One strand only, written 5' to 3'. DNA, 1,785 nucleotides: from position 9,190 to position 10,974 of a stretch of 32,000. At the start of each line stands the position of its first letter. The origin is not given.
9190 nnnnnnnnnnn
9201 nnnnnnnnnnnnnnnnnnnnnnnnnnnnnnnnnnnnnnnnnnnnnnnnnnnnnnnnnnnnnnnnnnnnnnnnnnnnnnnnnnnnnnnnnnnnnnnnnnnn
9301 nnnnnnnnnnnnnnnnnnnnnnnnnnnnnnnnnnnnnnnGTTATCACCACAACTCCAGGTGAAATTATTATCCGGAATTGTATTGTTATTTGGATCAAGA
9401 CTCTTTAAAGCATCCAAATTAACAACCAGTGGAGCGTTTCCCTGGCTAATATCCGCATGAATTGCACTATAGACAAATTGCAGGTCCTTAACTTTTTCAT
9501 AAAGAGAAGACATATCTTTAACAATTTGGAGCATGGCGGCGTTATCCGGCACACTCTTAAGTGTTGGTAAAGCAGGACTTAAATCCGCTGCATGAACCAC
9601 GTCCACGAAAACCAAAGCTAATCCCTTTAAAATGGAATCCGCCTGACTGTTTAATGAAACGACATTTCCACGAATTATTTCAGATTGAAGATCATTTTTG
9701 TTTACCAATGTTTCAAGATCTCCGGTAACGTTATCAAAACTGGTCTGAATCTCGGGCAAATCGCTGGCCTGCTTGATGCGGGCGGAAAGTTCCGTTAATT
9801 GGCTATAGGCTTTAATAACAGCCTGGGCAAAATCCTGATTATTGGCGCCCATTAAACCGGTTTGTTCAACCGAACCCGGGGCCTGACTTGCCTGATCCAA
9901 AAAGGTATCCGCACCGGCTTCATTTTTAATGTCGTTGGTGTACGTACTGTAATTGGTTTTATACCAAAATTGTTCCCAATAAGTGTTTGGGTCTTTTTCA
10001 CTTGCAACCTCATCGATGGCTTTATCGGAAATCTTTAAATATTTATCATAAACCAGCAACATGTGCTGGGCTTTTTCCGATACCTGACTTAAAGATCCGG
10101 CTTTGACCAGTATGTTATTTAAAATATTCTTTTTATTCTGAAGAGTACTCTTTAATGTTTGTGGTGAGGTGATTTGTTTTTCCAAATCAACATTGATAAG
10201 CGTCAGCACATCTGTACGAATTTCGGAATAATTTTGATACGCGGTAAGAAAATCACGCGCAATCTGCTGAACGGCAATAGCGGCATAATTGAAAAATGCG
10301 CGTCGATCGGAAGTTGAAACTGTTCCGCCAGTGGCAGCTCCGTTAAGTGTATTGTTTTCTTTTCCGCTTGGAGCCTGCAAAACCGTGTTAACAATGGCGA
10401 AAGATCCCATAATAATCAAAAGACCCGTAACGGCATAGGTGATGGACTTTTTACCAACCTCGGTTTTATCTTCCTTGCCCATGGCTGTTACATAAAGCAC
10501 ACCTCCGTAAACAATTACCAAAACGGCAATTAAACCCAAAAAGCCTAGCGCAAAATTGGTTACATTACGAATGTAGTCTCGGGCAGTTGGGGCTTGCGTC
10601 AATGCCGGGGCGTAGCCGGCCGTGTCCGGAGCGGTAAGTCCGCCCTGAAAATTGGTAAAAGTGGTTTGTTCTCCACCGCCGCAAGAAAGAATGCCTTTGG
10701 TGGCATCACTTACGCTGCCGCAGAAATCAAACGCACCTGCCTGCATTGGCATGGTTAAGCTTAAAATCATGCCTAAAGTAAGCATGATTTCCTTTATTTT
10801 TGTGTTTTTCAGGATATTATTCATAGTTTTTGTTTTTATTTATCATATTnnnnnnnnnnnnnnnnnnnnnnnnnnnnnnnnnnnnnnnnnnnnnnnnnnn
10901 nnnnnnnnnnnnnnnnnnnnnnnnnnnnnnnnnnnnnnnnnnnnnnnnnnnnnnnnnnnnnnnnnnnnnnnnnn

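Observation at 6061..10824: A 1587-aa giant fuses the same pilin module to a helical stalk, about ten PKD domains and a C-terminal anchor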

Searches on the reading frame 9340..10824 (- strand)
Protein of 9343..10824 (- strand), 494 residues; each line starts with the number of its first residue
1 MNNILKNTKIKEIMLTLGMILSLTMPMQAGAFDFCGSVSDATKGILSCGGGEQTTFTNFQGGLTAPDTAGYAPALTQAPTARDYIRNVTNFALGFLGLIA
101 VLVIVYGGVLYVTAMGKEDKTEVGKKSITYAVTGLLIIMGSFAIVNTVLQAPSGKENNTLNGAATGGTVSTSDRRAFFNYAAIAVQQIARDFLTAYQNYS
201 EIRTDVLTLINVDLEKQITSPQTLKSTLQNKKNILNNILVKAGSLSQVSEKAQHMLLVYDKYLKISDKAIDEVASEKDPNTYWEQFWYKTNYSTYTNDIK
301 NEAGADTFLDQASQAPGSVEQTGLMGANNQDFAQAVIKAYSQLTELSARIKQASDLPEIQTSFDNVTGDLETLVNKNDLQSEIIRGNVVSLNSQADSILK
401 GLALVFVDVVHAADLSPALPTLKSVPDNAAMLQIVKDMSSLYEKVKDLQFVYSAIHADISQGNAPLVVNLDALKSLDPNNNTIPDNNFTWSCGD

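Call 12: find_homologous_proteins(query=window:9343-10824:-)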
Query seq(494 aa) (494 aa): 6 proteins with E <= 0.001 among 8000 candidates.
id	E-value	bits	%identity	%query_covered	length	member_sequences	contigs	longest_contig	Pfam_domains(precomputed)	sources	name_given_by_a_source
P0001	7.9e-43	165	46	38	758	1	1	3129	PF00801.27,PF18895.6,PF18911.7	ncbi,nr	ncbi:hypothetical protein IT411_00925, partial [Candidatus Peregrinibacteria bacterium]|nr:hypotheti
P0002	1.5e-41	161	51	30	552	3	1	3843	PF18895.6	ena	-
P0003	5.8e-18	83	46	27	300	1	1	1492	-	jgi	-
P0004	1.3e-14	72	33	29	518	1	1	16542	PF00801.27,PF18895.6,PF18911.7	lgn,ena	-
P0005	2.1e-6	45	53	12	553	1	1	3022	PF13205.13,PF18895.6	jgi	-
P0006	4.4e-4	37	36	15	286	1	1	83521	PF18895.6,PF04956.19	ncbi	-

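Call 18: find_encoding_contigs(protein=P0004, flank=10000, max_places=3)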
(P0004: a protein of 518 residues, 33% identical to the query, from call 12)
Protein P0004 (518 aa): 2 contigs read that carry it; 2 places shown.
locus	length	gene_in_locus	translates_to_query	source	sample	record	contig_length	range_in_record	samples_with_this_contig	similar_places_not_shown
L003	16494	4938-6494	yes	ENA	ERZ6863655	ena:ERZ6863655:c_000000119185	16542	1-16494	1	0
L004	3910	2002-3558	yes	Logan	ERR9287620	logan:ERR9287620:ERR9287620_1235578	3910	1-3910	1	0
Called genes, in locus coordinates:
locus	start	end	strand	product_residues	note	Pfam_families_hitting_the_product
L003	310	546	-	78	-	-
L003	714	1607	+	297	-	PF18895:T4SS_pilin (weak)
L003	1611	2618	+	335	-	PF18895:T4SS_pilin (weak)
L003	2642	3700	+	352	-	PF00730:HhH-GPD, PF00633:HHH (weak), PF00293:NUDIX, PF14815:NUDIX_4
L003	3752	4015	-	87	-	PF01541:GIY-YIG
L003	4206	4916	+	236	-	PF04956:TrbC (weak), PF18895:T4SS_pilin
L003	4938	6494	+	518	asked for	PF18895:T4SS_pilin (weak), PF00801:PKD (weak), PF18911:PKD_4 (weak)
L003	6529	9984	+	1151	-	PF00801:PKD, PF18911:PKD_4, PF00801:PKD, PF18911:PKD_4, PF00801:PKD, PF18911:PKD_4, PF00801:PKD, PF18911:PKD_4, +11 more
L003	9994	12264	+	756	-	PF18911:PKD_4, PF22352:K319L-like_PKD (faint), PF00801:PKD (weak), PF18911:PKD_4, PF00801:PKD, PF18911:PKD_4, PF00801:PKD, PF18911:PKD_4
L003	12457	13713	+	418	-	PF22244:GCE_fung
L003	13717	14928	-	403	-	-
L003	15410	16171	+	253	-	PF01978:TrmB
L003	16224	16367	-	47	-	PF04964:Flp_Fap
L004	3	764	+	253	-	?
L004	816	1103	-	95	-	PF01541:GIY-YIG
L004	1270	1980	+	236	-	PF04956:TrbC (weak), PF18895:T4SS_pilin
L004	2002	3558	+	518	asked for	PF18895:T4SS_pilin (weak), PF00801:PKD (weak), PF18911:PKD_4 (weak)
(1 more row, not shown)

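Call 35: find_related_loci(query=A1, collection=genome_contigs, flank=10000)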
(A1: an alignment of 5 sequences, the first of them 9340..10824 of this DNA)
Query A1 (495 aa) in genome_contigs; peptide patterns used: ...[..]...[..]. (x = any residue, [..] = any of these).
95 stretches matched a pattern; 60 encode a relative of the query (tblastn E <= 1e-3); 60 distinct loci.
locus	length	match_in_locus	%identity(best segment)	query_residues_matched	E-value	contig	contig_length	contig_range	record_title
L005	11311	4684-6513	62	9-495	0e+0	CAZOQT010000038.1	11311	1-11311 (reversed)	MAG TPA_asm: uncultured Candidatus Peribacteria bacterium isolate SRP278252_co2_755 genome assembly, contig: NODE_12134_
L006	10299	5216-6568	49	8-495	1e-135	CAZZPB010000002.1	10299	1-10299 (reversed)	MAG TPA_asm: uncultured Candidatus Peribacteria bacterium isolate binchicken_co203_456 genome assembly, contig: k141_214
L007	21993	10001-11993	45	2-494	1e-118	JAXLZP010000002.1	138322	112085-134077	MAG: Candidatus Gracilibacteria bacterium isolate STL-PAT5 C2.212.fa-2, whole genome shotgun sequence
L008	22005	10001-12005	46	9-494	2e-114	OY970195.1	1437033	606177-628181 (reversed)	MAG: Candidatus Peregrinibacteria bacterium isolate MFD02416.bin.c.20 genome assembly, chromosome: 1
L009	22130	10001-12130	40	9-494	6e-89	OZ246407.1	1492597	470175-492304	MAG: uncultured Candidatus Peribacteria bacterium isolate ERP124720_co1_61 genome assembly, chromosome: 1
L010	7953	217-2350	38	47-494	2e-76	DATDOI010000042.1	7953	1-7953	MAG TPA_asm: Candidatus Gracilibacteria bacterium isolate SMAG_U7890 k141_2416649, whole genome shotgun sequence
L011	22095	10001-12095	42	4-494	4e-108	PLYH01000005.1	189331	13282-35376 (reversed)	MAG: Candidatus Peregrinibacteria bacterium isolate palsa_1335 73.20120700_P3D.295_contig_34567, whole genome shotgun se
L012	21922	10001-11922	30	10-482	2e-47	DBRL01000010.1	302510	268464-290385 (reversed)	MAG TPA_asm: Candidatus Peregrinibacteria bacterium UBA1369 UBA1369_contig_172, whole genome shotgun sequence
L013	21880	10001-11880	32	51-490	1e-46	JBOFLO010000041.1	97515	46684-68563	MAG: Candidatus Altimarinota bacterium isolate WFFMC_MAG_338 k139_89115_flag=1_multi=7.0000_len=97515, whole genome shot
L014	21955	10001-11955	28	50-490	1e-41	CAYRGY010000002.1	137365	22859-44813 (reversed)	MAG TPA_asm: uncultured Candidatus Peribacteria bacterium isolate SRP141376_co5_381 genome assembly, contig: NODE_200_le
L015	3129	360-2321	46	38-490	2e-40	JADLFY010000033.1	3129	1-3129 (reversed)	MAG: Candidatus Peregrinibacteria bacterium isolate SJ404 c_000000508973, whole genome shotgun sequence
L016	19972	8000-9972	52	38-490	2e-39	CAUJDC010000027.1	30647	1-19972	MAG: Patescibacteria group bacterium isolate KLAP151 genome assembly, contig: KLAP151_318390, whole genome shotgun seque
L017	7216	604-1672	51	51-197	5e-39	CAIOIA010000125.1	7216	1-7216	uncultured Candidatus Peregrinibacteria bacterium isolate KTt_bin-1911 genome assembly, contig: bin-1911:125/140, whole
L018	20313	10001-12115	42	49-245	4e-38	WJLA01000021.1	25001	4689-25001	MAG: Candidatus Peregrinibacteria bacterium isolate Bin_155 k141_951185, whole genome shotgun sequence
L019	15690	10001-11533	28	18-490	3e-37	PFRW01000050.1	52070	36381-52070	MAG: Candidatus Peregrinibacteria bacterium CG_4_9_14_0_2_um_filter_41_14 CG_4_9_14_0.2_um_filter_scaffold_152_c, whole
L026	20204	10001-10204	62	82-149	4e-18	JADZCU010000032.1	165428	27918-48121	MAG: Candidatus Peregrinibacteria bacterium isolate SJ737 c_000000411253, whole genome shotgun sequence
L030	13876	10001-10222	54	86-159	2e-17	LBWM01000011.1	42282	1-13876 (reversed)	MAG: Candidatus Peregrinibacteria bacterium GW2011_GWF2_39_17 UT36_C0011, whole genome shotgun sequence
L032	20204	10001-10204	59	82-149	3e-17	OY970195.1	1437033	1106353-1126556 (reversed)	MAG: Candidatus Peregrinibacteria bacterium isolate MFD02416.bin.c.20 genome assembly, chromosome: 1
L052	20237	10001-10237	46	80-157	1e-13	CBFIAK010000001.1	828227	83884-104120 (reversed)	MAG: Patescibacteria group bacterium isolate Co_bin_206_indstr genome assembly, contig: Co_bin_206_indstr_c1, whole geno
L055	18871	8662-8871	46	82-151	3e-13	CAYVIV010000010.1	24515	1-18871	MAG TPA_asm: uncultured Candidatus Peribacteria bacterium isolate SRP077602_co3_106 genome assembly, contig: NODE_2401_l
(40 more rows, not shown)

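Call 37: search_protein_representatives(protein=window:9340-10707:-)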
Query: 456 residues. Proteins with E-value up to 0.001 (for the whole library): 15873; up to 1e-10: 618; up to 1e-30: 110. The best 150 are listed.
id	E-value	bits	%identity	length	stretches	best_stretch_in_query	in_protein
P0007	3.4e-293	988.0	100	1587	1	1-456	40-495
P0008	1.4e-116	406.2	55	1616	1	2-455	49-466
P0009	2.6e-104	365.9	51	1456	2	3-336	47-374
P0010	3.1e-94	332.7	46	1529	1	11-455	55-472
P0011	5.2e-88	312.2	43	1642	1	3-455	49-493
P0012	9.3e-76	271.8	45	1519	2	13-337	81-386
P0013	6.5e-65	236.1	42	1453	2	5-333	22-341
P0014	2.2e-58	214.6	42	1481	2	3-229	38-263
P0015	7.4e-57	209.6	44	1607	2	6-214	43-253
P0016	8.7e-56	206.1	42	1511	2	1-238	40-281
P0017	2.1e-55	204.8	42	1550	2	7-168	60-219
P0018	7.4e-55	203.0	53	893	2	5-172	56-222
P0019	6.1e-53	196.7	35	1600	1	4-453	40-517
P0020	2.1e-51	191.6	43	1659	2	9-169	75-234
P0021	5.9e-50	186.8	57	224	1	3-175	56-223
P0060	4.7e-39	150.9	37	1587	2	10-350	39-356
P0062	8.9e-39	150.0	37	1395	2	7-208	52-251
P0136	2.1e-26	109.3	33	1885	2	11-208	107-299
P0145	2.8e-24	102.3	32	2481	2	14-164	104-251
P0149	4.3e-23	98.4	33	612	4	39-109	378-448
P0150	2.1e-22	96.1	31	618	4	42-131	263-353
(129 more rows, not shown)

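Call 42: search_protein_families(library=pfam, proteins=[L032:2186-6232:+, L032:8733-9752:+, L032:9836-10234:+, L032:10492-11802:+, L032:14190-15833:+, L026:8769-9719:+, L026:10342-12735:+, L026:12656-13912:+, L055:10524-11801:+, L055:11805-14129:+], max_evalue=0.001)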
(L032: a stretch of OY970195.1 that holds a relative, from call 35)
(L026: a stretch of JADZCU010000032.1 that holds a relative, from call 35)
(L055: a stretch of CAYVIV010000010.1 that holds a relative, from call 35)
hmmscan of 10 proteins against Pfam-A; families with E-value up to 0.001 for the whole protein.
L032:2186-6232:+ (1348 aa): 0 families

L032:8733-9752:+ (339 aa): 2 families
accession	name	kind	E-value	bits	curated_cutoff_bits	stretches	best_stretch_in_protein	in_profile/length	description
PF02873.21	MurB_C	-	4.6e-28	97.8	27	1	229-332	6-99/99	UDP-N-acetylenolpyruvoylglucosamine reductase, C-terminal domain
PF01565.28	FAD_binding_4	-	1.2e-11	44.9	26.4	1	54-177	4-129/139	FAD binding domain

L032:9836-10234:+ (132 aa): 2 families
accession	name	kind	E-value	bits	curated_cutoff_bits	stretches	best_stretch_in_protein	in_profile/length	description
PF18895.5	T4SS_pilin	-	5e-12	46.2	26.6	1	56-121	6-70/71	Type IV secretion system pilin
PF07264.17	EI24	-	0.00046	20.8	32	1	4-124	13-138/199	Sulfate transporter CysZ/Etoposide-induced protein 2.4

L032:10492-11802:+ (436 aa): 1 family
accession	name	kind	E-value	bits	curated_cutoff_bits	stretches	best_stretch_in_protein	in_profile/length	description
PF00275.25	EPSP_synthase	-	2.7e-92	310.1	22.8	1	7-425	3-417/417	EPSP synthase (3-phosphoshikimate 1-carboxyvinyltransferase)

L032:14190-15833:+ (547 aa): 4 families
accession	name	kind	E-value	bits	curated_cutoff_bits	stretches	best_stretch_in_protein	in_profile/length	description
PF01761.26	DHQ_synthase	-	3.7e-44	149.5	24.2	1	248-359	2-113/115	3-dehydroquinate synthase N-terminal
PF24621.2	DHQS_C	-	1.3e-34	119.6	27.6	1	362-505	1-144/144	3-dehydroquinate synthase C-terminal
PF13685.12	Fe-ADH_2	-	4.6e-10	40.1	28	1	193-355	3-149/149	Iron-containing alcohol dehydrogenase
PF00465.25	Fe-ADH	-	3.5e-07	30.4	31.3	1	189-310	3-129/168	Iron-containing alcohol dehydrogenase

L026:8769-9719:+ (316 aa): 2 families
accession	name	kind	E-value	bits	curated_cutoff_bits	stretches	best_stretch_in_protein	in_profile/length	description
PF02873.21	MurB_C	-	2.4e-26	92.3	27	1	205-308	6-99/99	UDP-N-acetylenolpyruvoylglucosamine reductase, C-terminal domain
PF01565.28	FAD_binding_4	-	2.5e-15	56.8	26.4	1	34-145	2-117/139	FAD binding domain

L026:10342-12735:+ (797 aa): 3 families
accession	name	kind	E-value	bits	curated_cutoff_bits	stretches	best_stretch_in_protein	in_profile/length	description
PF00395.25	SLH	-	3.6e-27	94.5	20.8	2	93-133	2-43/44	S-layer homology domain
PF09134.16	Invasin_D3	-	1.4e-05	26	33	1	348-424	11-89/98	Invasin, domain 3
PF02369.22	Big_1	-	0.00035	21.1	34.9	1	356-415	16-80/93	Bacterial Ig-like domain (group 1)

L026:12656-13912:+ (418 aa): 0 families

L055:10524-11801:+ (425 aa): 2 families
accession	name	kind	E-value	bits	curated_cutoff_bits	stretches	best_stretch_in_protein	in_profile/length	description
PF00208.27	ELFV_dehydrog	-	1.8e-66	224.8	23.4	1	177-415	1-233/241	Glutamate/Leucine/Phenylalanine/Valine dehydrogenase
PF02812.23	ELFV_dehydrog_N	-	1.4e-48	164.3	25.3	1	31-157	1-127/129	Glu/Leu/Phe/Val dehydrogenase, dimerisation domain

L055:11805-14129:+ (774 aa): 0 families

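Call 43: predict_structure(alignment_id=A1)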
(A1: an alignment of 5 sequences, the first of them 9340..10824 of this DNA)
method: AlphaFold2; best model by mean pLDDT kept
length: 495 residues; sequences in the alignment: 5
mean_pLDDT: 50.0   pTM: 0.43
mean pLDDT of the five models: 50.0, 48.0, 47.6, 47.4, 43.0
residues with pLDDT >= 90: 0; 70-90: 88; 50-70: 128; < 50: 279
segments of 3 or more residues with pLDDT < 50: 1-92, 106-108, 110-112, 114-128, 131-173, 290-319, 377-389, 416-435, 443-495
pLDDT, mean of each block of 10 residues (from residue 1): 31 30 26 26 27 27 35 39 46 50 49 45 47 47 37 27 26 56 71 75 73 58 75 80 67 73 69 66 59 44 40 40 66 74 72 62 72 55 45 66 68 50 44 49 44 34 33 35 33 25
secondary structure, 60 per line:
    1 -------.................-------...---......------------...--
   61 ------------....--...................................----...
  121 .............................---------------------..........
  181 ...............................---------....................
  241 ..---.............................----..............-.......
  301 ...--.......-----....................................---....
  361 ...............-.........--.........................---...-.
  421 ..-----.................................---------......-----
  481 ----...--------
elements in order: H8-24 H38-43 H73-76 H79-113 H118-149 H171-211 H221-242 H246-274 H279-292 H294-303 H306-312 H318-353 H357-375 H377-385 H388-412 H428-460 H470-475

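Call 57: predict_structure(alignment_id=A2)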
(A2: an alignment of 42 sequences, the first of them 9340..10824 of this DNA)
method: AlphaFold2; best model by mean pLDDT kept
length: 495 residues; sequences in the alignment: 42
mean_pLDDT: 74.7   pTM: 0.63
mean pLDDT of the five models: 74.7, 74.1, 70.7, 70.7, 66.7
residues with pLDDT >= 90: 136; 70-90: 200; 50-70: 92; < 50: 67
segments of 3 or more residues with pLDDT < 50: 1-3, 24-31, 50-63, 149-167, 290-292, 295-297, 299-301, 410-414, 493-495
pLDDT, mean of each block of 10 residues (from residue 1): 54 73 46 77 76 40 54 59 70 79 82 77 80 77 60 39 47 85 95 95 92 77 88 95 94 92 84 77 67 49 66 65 87 96 94 90 97 90 66 54 50 62 92 96 88 76 69 79 82 44
secondary structure, 60 per line:
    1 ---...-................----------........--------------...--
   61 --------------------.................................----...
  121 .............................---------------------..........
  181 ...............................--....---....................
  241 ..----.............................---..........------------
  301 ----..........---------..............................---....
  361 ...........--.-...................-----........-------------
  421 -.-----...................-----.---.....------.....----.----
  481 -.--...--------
elements in order: H8-23 H34-41 H81-113 H118-149 H171-211 H214-217 H221-242 H247-275 H279-288 H305-314 H324-353 H357-371 H376-394 H400-407 H428-446 E456-460 E467-471

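Call 60: fold_search(model_id=the predicted structure, library=pdb)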
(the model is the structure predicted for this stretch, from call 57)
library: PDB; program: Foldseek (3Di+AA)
matches with E <= 10: 283; with E <= 0.001: 0
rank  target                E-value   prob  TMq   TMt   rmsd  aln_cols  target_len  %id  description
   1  7zly                  1.4e-01  0.54  0.13  0.16  16.2       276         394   10  Crystal structure of human GPCR Niacin receptor (HCA2) expressed from Spodoptera frugiperda (released 2023-04-12)
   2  9jfu_R                1.7e-01  0.51  0.15  0.19  18.3       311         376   11  Cryo-EM structure of inactive GPR4 with NE52-QQ57 (released 2025-04-23)
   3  8s4d                  2.7e-01  0.23  0.13  0.16  16.9       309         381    8  Crystal structure of a peptidergic GPCR in complex with a small synthetic G protein-biased agonist (released 2024-12-04)
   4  9uwd                  2.8e-01  0.28  0.14  0.16  18.0       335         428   12  Cryo-EM structure of inactive-DP1 (released 2025-05-28)
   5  9ivk_A                3.1e-01  0.47  0.18  0.26  27.1       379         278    8  cryo-EM structure of a tmFAP (released 2024-11-20)
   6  6wgt_C                3.1e-01  0.30  0.14  0.17  17.0       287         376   14  Crystal structure of HTR2A with hallucinogenic agonist (released 2020-09-23)
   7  5v54_B                3.2e-01  0.44  0.18  0.22  19.4       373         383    9  Crystal structure of 5-HT1B receptor in complex with methiothepin (released 2018-02-07)
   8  7tuy_R                3.4e-01  0.28  0.15  0.18  21.4       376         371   11  Cryo-EM structure of GSK682753A-bound EBI2/GPR183 (released 2022-04-13)
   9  7f83_A                3.7e-01  0.18  0.12  0.14  19.6       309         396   12  Crystal Structure of a receptor in Complex with inverse agonist (released 2022-01-19)
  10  6rz4                  4.2e-01  0.18  0.14  0.16  21.1       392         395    7  Crystal structure of cysteinyl leukotriene receptor 1 in complex with pranlukast (released 2019-10-30)
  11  5h5m_B                4.8e-01  0.18  0.14  0.17  24.4       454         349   10  Crystal structure of HMP-1 M domain (released 2017-03-29)
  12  8iyj_b5               5.1e-01  0.16  0.14  0.19  32.1       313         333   11  Cryo-EM structure of the 48-nm repeat doublet microtubule from mouse sperm (released 2023-07-05)
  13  5l7d_B                5.3e-01  0.12  0.13  0.11  22.4       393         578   12  Structure of human Smoothened in complex with cholesterol (released 2016-07-20)
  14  5wiv                  5.5e-01  0.13  0.13  0.16  23.8       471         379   13  Structure of the sodium-bound human D4 Dopamine receptor in complex with Nemonapride (released 2017-10-18)
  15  6os1_A                6.3e-01  0.15  0.13  0.15  19.5       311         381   12  Structure of synthetic nanobody-stabilized angiotensin II type 1 receptor bound to TRV023 (released 2020-02-19)
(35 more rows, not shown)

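Call 68: search_protein_families(library=pfam, alignment_id=A4, max_evalue=0.00001)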
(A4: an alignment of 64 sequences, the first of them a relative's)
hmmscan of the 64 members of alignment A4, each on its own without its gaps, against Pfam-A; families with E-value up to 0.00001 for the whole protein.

A. member 1, L006:3-3113:+ (1036 aa): 0 families

B. families by the number of members that match (of 64 scanned): 104 families (the first 25 are shown)
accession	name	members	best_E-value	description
PF00395.25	SLH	6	3.7e-37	S-layer homology domain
PF01839.29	FG-GAP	4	1.9e-52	FG-GAP repeat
PF13517.12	FG-GAP_3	4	1.9e-20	FG-GAP-like repeat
PF14312.12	FG-GAP_2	3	4.6e-71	FG-GAP repeat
PF02775.26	TPP_enzyme_C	3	3.1e-51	Thiamine pyrophosphate enzyme, C-terminal TPP binding domain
PF22505.1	RNase_J_b_CASP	3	3.5e-45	Ribonuclease J, beta-CASP domain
PF00205.28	TPP_enzyme_M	3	1.9e-39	Thiamine pyrophosphate enzyme, central domain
PF02776.23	TPP_enzyme_N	3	3.3e-36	Thiamine pyrophosphate enzyme, N-terminal TPP binding domain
PF02540.23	NAD_synthase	3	7.1e-29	NAD synthase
PF17770.6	RNase_J_C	3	1.4e-23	Ribonuclease J C-terminal domain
PF00753.33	Lactamase_B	3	3.7e-17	Metallo-beta-lactamase superfamily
PF12706.13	Lactamase_B_2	3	4.2e-16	Beta-lactamase superfamily domain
PF07521.17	RMMBL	3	1.4e-12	Zn-dependent metallo-hydrolase RNA specificity domain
PF00117.34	GATase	2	1.9e-43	Glutamine amidotransferase class-I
PF00958.27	GMP_synt_C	2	1.5e-25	GMP synthase C terminal domain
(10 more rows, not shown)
